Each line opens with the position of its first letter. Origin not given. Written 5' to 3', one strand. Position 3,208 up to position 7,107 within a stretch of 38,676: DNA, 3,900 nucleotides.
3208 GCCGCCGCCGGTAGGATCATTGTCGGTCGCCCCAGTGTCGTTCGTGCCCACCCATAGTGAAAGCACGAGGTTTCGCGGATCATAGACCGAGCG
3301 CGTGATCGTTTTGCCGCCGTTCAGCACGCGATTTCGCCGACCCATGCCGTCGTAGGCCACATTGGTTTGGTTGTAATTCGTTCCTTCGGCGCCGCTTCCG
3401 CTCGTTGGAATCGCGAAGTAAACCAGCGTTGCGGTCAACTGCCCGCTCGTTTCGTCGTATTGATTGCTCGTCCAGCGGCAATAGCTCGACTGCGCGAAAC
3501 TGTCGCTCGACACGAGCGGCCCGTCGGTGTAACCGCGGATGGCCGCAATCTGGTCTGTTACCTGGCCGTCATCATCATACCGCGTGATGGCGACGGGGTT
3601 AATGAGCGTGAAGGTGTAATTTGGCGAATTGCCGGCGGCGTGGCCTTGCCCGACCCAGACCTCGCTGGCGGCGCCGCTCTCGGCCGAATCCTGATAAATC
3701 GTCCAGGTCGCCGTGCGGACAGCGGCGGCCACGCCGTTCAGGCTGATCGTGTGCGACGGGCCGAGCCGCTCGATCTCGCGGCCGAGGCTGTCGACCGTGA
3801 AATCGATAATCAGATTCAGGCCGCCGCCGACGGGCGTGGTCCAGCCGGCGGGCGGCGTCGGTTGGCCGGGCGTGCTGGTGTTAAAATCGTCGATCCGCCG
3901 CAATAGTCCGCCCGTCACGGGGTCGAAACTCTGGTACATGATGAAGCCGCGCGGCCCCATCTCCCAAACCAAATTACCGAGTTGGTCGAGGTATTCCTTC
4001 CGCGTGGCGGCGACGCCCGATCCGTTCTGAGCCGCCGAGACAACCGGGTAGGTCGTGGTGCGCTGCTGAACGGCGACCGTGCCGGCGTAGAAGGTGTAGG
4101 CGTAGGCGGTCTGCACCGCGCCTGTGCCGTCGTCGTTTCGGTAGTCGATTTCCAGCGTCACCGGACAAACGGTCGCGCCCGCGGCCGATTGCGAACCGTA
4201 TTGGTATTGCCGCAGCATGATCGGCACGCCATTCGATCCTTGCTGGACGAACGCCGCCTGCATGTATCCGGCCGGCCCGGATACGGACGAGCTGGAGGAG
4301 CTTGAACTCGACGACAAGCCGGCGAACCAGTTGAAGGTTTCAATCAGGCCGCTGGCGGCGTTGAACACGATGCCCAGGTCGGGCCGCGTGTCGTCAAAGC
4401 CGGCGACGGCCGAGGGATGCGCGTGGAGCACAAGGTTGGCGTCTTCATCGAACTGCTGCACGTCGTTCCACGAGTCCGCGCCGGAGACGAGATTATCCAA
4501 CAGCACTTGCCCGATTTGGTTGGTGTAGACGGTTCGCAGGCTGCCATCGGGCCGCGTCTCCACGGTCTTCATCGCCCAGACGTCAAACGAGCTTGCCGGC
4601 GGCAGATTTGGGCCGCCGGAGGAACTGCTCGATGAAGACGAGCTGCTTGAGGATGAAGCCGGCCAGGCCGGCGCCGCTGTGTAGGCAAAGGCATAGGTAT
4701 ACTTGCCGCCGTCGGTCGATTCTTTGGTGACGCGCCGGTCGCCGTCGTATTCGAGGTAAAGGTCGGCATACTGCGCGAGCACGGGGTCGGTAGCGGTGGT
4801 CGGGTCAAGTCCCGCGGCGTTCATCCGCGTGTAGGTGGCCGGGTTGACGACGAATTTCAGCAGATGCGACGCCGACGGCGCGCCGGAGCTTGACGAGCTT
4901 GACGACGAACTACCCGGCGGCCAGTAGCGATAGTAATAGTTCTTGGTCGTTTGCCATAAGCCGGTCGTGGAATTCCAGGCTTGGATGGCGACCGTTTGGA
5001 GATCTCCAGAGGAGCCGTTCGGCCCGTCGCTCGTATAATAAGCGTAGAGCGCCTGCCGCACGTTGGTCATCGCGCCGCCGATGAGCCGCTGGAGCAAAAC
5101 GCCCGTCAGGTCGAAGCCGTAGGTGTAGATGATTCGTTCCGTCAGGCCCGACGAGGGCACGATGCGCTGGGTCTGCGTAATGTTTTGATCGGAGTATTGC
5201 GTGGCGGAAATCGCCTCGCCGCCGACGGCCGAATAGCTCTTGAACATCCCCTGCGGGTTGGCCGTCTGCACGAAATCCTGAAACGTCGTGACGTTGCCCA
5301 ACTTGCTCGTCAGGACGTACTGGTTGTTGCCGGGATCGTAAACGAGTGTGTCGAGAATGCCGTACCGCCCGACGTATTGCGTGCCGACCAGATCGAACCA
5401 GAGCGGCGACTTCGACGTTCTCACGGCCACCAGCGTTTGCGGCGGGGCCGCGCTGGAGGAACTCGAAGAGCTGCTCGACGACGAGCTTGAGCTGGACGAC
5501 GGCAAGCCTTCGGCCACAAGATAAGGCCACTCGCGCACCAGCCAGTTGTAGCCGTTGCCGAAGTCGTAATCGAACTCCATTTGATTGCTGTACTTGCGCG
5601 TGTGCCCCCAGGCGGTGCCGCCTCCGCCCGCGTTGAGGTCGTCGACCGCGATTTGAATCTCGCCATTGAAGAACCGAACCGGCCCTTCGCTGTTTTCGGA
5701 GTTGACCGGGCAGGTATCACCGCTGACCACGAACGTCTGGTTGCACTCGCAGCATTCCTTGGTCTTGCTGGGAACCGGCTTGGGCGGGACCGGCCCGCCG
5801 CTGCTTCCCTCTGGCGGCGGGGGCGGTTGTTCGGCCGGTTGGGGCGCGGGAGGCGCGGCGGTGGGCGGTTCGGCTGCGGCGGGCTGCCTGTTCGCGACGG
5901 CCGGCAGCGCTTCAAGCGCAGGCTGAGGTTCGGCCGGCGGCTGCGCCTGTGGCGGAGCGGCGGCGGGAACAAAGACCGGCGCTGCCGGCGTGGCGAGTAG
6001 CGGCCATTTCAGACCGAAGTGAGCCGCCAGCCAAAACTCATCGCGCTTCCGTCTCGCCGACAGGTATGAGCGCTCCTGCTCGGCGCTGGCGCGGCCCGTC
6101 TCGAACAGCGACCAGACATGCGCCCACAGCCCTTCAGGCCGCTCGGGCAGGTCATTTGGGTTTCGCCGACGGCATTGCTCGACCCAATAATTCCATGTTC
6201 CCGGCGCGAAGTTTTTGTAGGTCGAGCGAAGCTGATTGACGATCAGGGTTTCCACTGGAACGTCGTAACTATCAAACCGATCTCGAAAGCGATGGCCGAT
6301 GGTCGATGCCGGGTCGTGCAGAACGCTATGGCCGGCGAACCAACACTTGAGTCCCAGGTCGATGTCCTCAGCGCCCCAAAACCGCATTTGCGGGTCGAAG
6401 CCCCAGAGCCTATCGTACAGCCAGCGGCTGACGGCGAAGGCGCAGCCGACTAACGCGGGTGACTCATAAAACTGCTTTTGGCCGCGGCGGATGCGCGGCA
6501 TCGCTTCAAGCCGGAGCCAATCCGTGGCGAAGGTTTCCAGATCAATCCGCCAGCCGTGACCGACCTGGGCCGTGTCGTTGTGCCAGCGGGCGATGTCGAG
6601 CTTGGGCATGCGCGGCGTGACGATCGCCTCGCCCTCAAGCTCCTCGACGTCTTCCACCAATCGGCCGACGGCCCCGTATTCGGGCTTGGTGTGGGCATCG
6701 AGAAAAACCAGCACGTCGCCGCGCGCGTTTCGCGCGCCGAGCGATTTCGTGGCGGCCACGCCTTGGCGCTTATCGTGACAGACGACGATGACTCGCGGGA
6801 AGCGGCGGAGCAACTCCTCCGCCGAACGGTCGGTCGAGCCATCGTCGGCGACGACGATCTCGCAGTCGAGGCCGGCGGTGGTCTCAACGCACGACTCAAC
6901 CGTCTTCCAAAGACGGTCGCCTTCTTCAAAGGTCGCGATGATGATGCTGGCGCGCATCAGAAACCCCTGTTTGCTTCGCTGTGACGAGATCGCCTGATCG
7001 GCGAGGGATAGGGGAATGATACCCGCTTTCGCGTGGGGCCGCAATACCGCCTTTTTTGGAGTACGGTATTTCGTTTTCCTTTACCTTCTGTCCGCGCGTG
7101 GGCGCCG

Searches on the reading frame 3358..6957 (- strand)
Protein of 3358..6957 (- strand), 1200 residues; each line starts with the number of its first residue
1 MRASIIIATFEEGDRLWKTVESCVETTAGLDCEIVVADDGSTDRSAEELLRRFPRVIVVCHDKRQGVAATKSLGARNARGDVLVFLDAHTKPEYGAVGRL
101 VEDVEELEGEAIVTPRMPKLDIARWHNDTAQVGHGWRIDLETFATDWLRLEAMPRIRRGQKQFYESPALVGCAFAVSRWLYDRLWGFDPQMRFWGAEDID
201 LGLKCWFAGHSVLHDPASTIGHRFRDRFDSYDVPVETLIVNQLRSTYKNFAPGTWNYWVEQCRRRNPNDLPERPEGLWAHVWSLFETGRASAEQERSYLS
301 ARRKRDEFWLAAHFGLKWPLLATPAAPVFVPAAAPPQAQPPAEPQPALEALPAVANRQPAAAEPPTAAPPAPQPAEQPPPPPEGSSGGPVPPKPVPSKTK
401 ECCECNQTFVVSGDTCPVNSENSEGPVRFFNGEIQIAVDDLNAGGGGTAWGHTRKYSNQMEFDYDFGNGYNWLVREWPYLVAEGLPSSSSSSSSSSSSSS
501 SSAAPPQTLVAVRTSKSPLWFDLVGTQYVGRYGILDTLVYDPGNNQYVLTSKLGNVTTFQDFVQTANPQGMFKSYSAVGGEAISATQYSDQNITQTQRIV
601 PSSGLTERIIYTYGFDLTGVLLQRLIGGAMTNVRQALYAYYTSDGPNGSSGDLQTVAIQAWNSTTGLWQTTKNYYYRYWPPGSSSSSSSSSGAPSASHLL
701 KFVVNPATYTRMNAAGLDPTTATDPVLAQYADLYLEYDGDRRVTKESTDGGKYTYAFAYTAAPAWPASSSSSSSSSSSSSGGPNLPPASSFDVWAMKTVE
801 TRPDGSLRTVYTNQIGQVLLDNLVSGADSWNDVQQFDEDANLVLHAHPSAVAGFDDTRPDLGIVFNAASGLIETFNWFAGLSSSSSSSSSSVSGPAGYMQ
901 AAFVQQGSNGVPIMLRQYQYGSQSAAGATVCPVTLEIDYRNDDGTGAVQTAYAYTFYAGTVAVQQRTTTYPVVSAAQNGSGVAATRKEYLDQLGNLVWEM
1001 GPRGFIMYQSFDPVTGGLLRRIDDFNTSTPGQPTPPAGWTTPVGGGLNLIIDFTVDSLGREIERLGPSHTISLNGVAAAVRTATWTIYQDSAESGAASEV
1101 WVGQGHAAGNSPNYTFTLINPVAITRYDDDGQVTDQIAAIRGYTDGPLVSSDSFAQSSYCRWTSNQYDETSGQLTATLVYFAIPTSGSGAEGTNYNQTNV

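Call 66: search_protein_representatives(protein=window:3358-6957:-)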
Query: 1200 residues. Proteins with E-value up to 0.001 (for the whole library): 17156; up to 1e-10: 3009; up to 1e-30: 810. The best 150 are listed.
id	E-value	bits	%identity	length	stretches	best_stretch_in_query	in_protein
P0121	0.0e+00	1077.4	53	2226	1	1-1199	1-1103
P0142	6.6e-220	749.5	72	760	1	712-1200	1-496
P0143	2.2e-207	708.0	40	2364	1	1-1199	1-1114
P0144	5.6e-163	560.9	50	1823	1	430-1199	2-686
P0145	1.1e-161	556.7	52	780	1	443-1137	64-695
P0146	1.2e-158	546.6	47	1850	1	427-1198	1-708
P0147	2.1e-150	519.2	44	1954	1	422-1199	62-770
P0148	2.1e-142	492.8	48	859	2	413-986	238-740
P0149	8.5e-141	487.5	42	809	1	391-1199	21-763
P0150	6.1e-137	474.7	41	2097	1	334-1199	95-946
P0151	1.2e-135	470.4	45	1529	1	449-1199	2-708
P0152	1.4e-132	460.2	59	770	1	1-349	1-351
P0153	2.3e-130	452.9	58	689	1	1-343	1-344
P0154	4.7e-130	451.9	42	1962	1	415-1199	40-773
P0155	8.7e-130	451.0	42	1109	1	423-1199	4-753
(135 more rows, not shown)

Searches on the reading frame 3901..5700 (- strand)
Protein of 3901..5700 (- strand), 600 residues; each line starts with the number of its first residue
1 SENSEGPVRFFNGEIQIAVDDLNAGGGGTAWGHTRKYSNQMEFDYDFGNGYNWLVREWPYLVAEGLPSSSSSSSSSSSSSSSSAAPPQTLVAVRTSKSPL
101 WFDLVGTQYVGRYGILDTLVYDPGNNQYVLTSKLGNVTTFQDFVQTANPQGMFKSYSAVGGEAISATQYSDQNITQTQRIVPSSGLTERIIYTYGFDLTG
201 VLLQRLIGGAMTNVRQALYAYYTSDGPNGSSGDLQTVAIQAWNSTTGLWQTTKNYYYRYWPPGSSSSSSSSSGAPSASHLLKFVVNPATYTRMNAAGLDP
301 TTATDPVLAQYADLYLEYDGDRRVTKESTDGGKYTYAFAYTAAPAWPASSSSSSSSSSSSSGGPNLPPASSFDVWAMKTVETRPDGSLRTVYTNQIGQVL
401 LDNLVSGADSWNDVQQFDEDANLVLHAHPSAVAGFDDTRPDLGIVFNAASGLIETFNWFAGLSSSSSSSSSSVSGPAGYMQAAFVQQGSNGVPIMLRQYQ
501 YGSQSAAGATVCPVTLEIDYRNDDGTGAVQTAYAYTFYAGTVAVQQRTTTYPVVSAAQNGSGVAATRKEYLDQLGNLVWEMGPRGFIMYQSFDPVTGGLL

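Call 43: search_protein_families(library=pfam, proteins=[window:3901-5700:-], max_evalue=1)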
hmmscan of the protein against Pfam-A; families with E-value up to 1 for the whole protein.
window:3901-5700:- (600 aa): 1 family
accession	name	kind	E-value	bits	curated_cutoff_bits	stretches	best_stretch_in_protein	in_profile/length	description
PF11928.13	DUF3446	-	0.045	14.3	25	0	247-281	26-55/105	Early growth response N-terminal domain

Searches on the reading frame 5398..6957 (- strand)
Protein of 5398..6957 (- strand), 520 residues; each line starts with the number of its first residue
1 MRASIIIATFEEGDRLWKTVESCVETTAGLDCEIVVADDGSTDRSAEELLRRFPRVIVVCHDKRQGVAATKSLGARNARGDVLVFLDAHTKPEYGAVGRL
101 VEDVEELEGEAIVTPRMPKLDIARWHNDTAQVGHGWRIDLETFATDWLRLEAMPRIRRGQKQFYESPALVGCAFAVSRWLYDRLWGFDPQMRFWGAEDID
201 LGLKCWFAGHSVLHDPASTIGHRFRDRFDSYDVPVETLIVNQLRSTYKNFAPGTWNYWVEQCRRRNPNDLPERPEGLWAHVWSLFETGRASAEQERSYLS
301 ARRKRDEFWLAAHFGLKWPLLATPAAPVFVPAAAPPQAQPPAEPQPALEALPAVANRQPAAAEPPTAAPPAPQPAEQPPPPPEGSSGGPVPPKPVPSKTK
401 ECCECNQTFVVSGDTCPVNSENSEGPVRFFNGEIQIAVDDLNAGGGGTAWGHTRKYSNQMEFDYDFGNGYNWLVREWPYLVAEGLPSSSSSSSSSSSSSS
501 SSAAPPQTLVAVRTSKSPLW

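Call 70: predict_structure(alignment_id=A4)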
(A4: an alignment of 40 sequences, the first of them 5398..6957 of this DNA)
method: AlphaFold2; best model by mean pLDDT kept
length: 520 residues; sequences in the alignment: 40
mean_pLDDT: 74.2   pTM: 0.66
mean pLDDT of the five models: 74.2, 74.1, 73.5, 73.4, 71.9
residues with pLDDT >= 90: 300; 70-90: 32; 50-70: 15; < 50: 173
segments of 3 or more residues with pLDDT < 50: 348-520
pLDDT, mean of each block of 10 residues (from residue 1): 97 98 97 98 98 98 97 98 98 98 98 98 97 95 96 97 97 98 98 94 98 98 85 92 98 97 90 90 97 98 98 96 76 64 52 37 37 43 41 39 37 36 33 29 32 34 32 35 32 28 29 26
secondary structure, 60 per line:
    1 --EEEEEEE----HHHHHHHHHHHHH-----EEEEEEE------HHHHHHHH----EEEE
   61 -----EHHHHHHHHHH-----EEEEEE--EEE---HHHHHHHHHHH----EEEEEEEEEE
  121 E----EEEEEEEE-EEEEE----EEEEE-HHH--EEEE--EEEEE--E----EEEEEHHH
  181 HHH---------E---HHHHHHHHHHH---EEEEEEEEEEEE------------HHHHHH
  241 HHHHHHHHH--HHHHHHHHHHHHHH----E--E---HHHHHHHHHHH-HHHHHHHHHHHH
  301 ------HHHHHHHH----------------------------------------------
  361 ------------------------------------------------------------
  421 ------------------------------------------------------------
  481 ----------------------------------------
elements in order: E3-9 H14-26 E32-38 H45-52 E57-60 H67-76 E82-87 E90-92 H96-106 E111-121 E126-133 E135-139 E144-148 E155-158 E161-165 E173-177 H178-183 H197-207 E211-222 H235-249 H252-265 H277-287 H289-300 H307-314
